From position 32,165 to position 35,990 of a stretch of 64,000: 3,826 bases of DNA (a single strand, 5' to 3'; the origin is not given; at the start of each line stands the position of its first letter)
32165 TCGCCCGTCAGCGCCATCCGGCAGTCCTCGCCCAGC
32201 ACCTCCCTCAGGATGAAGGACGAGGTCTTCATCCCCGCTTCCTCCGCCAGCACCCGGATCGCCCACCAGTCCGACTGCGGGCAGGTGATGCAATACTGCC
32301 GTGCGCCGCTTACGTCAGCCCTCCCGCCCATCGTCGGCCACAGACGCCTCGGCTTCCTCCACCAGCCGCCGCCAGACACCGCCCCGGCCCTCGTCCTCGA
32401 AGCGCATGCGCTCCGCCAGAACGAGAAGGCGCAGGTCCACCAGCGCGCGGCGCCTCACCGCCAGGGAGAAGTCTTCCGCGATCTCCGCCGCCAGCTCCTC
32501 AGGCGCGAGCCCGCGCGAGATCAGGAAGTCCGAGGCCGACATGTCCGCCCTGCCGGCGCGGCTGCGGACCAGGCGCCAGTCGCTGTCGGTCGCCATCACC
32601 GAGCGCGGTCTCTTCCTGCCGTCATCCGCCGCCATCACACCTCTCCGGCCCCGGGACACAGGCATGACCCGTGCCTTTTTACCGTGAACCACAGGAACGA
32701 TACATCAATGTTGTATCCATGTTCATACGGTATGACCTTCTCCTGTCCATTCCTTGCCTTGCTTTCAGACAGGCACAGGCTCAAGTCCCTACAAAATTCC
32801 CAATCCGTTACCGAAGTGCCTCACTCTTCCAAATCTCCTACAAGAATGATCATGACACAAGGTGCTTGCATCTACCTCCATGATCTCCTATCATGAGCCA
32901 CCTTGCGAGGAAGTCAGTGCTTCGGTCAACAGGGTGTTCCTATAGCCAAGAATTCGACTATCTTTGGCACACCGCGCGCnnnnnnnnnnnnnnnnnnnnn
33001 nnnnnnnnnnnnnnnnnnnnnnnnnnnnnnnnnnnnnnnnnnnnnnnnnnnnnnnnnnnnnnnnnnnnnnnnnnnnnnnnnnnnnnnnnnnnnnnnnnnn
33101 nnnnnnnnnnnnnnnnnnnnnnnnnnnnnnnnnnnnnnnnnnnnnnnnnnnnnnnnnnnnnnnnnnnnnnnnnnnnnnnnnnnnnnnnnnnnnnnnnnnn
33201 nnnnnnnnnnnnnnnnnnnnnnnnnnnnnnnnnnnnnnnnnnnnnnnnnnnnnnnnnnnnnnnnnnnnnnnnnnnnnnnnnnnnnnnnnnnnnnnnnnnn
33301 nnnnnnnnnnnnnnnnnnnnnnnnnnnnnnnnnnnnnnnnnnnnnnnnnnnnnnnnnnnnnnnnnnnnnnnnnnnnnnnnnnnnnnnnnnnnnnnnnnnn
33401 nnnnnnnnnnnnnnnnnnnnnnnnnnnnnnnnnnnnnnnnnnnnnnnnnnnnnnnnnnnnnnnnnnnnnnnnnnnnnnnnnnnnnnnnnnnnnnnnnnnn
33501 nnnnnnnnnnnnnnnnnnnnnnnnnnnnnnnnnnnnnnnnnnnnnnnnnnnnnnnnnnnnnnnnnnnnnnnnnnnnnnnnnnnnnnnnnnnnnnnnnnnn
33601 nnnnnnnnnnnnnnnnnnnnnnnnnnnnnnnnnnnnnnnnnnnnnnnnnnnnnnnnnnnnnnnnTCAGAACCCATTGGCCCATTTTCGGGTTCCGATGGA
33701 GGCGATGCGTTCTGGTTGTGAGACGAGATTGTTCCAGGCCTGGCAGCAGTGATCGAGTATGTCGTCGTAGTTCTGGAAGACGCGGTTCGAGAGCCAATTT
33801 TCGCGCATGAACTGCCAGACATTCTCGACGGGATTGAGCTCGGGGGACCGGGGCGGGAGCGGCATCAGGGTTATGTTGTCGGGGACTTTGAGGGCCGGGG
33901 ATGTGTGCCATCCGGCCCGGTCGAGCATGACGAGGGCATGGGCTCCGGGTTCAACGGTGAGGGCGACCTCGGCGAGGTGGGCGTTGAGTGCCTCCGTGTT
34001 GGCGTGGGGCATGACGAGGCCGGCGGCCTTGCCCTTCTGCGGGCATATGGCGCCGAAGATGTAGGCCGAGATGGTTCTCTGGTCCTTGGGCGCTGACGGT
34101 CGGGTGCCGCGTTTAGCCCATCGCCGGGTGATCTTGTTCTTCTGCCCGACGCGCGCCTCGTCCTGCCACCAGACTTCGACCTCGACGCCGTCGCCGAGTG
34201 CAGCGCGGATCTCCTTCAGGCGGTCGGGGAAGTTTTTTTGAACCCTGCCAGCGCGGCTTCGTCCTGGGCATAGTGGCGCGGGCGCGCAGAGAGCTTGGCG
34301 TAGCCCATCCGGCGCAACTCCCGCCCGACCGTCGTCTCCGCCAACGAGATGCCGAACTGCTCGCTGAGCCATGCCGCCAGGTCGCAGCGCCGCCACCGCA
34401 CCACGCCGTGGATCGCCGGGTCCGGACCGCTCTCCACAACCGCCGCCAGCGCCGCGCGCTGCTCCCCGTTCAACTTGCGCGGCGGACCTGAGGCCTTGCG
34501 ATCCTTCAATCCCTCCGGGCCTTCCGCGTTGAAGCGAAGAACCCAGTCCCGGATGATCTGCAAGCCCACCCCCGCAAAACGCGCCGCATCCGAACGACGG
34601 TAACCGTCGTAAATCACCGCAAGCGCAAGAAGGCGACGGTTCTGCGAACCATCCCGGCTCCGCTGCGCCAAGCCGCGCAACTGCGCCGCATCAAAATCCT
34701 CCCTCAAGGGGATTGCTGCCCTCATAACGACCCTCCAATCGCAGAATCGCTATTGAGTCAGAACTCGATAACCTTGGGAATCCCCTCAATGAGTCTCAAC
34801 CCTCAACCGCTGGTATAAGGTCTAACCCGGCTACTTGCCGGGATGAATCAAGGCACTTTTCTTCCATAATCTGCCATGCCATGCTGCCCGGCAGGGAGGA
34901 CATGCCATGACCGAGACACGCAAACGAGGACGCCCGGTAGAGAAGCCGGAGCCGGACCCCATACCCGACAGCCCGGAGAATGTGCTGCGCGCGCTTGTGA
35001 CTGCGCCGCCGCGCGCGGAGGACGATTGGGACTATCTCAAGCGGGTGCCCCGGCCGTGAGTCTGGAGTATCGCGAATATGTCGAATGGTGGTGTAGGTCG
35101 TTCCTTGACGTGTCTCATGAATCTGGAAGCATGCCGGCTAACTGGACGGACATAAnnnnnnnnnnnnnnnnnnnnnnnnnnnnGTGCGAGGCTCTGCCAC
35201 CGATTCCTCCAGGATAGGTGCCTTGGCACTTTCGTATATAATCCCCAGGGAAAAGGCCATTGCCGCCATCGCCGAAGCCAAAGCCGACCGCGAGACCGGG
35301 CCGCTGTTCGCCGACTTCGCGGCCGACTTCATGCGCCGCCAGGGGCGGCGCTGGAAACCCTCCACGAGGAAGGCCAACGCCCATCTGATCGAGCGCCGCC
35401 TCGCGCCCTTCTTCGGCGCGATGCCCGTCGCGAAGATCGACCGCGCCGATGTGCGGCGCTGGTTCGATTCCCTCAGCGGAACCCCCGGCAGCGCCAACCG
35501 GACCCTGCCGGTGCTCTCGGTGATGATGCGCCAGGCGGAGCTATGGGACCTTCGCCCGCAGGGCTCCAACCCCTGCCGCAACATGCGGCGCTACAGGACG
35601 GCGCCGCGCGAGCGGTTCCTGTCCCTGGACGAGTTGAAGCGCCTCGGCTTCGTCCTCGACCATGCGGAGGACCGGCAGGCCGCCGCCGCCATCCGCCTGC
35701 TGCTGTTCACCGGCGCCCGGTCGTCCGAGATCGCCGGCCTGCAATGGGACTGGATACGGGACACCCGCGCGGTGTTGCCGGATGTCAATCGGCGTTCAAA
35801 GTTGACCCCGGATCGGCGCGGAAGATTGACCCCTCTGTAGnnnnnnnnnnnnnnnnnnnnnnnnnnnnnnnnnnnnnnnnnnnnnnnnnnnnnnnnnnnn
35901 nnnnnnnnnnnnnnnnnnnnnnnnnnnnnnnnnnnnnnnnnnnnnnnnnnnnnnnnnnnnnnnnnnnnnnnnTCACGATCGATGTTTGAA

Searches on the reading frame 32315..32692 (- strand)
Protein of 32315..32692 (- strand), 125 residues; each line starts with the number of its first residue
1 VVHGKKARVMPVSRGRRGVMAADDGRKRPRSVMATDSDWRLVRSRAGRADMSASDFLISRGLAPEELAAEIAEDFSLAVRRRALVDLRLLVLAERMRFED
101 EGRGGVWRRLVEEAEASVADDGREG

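Call 11: search_protein_families(library=pfam, proteins=[window:32315-32692:-], max_evalue=0.01)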
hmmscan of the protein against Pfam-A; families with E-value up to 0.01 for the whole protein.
window:32315-32692:- (125 aa): 0 families

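Call 49: search_protein_families(library=ncbifam, proteins=[window:32315-32692:-], max_evalue=0.01)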
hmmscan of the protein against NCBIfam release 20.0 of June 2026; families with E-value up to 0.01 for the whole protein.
window:32315-32692:- (125 aa): 0 families

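Call 50: search_protein_families(library=padloc, proteins=[window:32315-32692:-], max_evalue=0.001)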
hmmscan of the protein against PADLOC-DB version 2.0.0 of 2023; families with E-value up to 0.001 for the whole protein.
window:32315-32692:- (125 aa): 0 families

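Call 70: search_protein_families(library=phrogs, proteins=[window:32315-32692:-], max_evalue=0.1)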
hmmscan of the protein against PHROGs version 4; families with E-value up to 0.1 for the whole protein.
window:32315-32692:- (125 aa): 0 families

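Call 71: search_solved_structures(query=window:32315-32692:-, max_evalue=10)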
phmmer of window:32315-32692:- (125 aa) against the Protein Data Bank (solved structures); distinct sequences matched with E-value up to 10: 0.

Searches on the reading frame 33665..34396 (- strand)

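Call 11: search_protein_families(library=pfam, proteins=[window:33665-34396:-], max_evalue=0.01)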
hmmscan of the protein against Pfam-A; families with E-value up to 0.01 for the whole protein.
window:33665-34396:- (243 aa): 1 family
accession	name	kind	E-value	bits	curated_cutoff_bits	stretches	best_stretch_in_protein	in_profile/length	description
PF13358.12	DDE_3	-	1.3e-25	90.4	28.6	1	75-213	2-145/146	DDE superfamily endonuclease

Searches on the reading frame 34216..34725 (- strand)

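Call 11: search_protein_families(library=pfam, proteins=[window:34216-34725:-], max_evalue=0.01)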
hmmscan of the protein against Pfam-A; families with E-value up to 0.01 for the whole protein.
window:34216-34725:- (169 aa): 6 families
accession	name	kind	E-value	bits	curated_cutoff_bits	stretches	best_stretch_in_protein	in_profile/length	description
PF13592.12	HTH_33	-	5e-18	64.9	25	1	108-165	2-59/60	Winged helix-turn helix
PF13565.12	HTH_32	-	2.9e-17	63.4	33.7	1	58-135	2-71/73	Homeodomain-like domain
PF13551.12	HTH_29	-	3.2e-14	53.2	28.1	1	31-91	1-64/64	Winged helix-turn helix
PF13518.12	HTH_28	-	3.1e-08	34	25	1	33-78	5-49/52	Helix-turn-helix domain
PF13384.12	HTH_23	-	8.1e-06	25.9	24.6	1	30-74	6-50/50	Homeodomain-like domain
PF13011.12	LZ_Tnp_IS481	-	0.00024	21.8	22.2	1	29-81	13-64/85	leucine-zipper of insertion element IS481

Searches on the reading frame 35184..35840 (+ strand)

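Call 78: search_protein_families(library=pfam, proteins=[window:35184-35840:+], max_evalue=0.0001)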
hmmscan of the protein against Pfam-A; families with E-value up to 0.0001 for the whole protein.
window:35184-35840:+ (218 aa): 2 families
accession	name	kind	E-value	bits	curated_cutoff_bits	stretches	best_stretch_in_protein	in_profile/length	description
PF14659.12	Phage_int_SAM_3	-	6e-09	36.4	22.6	1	42-97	2-57/58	Phage integrase, N-terminal SAM-like domain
PF22022.2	Phage_int_M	-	4.2e-07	30.6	27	1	42-118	1-79/96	Phage integrase central domain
